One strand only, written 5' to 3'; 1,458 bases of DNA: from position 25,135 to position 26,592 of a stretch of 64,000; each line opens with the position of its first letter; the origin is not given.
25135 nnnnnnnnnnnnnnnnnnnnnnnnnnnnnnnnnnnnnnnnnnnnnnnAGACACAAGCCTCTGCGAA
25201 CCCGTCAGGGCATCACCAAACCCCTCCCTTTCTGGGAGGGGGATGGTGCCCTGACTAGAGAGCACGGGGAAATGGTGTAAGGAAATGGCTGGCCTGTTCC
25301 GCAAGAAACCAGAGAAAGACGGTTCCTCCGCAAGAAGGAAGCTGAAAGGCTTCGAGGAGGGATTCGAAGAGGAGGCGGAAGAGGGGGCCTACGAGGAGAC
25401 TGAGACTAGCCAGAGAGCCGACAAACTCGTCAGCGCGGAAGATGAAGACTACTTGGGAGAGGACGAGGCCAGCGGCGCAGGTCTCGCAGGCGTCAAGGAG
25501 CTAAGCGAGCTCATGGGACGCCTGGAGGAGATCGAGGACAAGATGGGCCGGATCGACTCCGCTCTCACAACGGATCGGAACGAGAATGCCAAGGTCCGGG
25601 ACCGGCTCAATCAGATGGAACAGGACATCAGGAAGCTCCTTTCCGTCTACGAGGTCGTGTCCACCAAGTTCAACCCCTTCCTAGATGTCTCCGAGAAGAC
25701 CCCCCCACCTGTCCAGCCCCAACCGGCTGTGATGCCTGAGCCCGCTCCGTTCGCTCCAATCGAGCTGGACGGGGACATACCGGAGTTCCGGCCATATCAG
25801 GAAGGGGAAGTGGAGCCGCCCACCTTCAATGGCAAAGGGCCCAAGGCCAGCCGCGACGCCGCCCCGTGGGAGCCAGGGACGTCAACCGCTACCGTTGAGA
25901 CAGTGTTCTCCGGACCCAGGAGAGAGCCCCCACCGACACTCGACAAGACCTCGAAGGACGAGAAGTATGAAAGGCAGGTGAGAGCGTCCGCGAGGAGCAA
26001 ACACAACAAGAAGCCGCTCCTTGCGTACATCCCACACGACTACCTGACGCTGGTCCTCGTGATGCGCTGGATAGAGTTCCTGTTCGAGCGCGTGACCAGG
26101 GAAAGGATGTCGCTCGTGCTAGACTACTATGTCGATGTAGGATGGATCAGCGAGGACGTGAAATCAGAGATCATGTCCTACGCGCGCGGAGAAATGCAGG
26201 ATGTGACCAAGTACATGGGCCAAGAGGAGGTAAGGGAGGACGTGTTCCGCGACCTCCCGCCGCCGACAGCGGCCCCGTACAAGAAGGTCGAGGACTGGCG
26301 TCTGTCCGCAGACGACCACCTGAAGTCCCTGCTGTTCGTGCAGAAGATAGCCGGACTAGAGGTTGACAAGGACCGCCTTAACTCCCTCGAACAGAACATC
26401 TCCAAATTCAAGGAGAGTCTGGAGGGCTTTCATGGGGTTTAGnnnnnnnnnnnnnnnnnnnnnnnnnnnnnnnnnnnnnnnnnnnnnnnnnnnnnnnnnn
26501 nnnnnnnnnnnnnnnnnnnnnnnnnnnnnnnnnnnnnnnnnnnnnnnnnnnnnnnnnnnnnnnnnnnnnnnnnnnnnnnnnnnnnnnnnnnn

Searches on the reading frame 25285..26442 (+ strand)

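Call 3: search_protein_families(library=pfam, proteins=[window:25285-26442:+], max_evalue=1)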
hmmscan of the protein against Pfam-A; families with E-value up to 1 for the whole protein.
window:25285-26442:+ (385 aa): 6 families
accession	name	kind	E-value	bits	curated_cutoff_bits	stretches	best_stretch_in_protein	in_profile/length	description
PF04659.18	Arch_fla_DE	-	1.3e-21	76.8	21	1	242-357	2-96/96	Archaeal flagella protein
PF05377.16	FlaC_arch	-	5.1e-18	65.7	27.8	1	79-132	1-54/55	Flagella accessory protein C (FlaC)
PF16809.10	NleF_casp_inhib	-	0.092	13.2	24.1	0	79-125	12-62/145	NleF caspase inhibitor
PF08653.15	DASH_Dam1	-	0.093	13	26.6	0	354-379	11-36/56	DASH complex subunit Dam1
PF06785.16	UPF0242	-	0.29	11.6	33.5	1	30-118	59-137/194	Uncharacterised protein family (UPF0242) N-terminus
PF21408.2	MTR4-like_stalk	-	0.43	11.3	24.2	1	72-118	16-62/64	Exosome RNA helicase MTR4-like, stalk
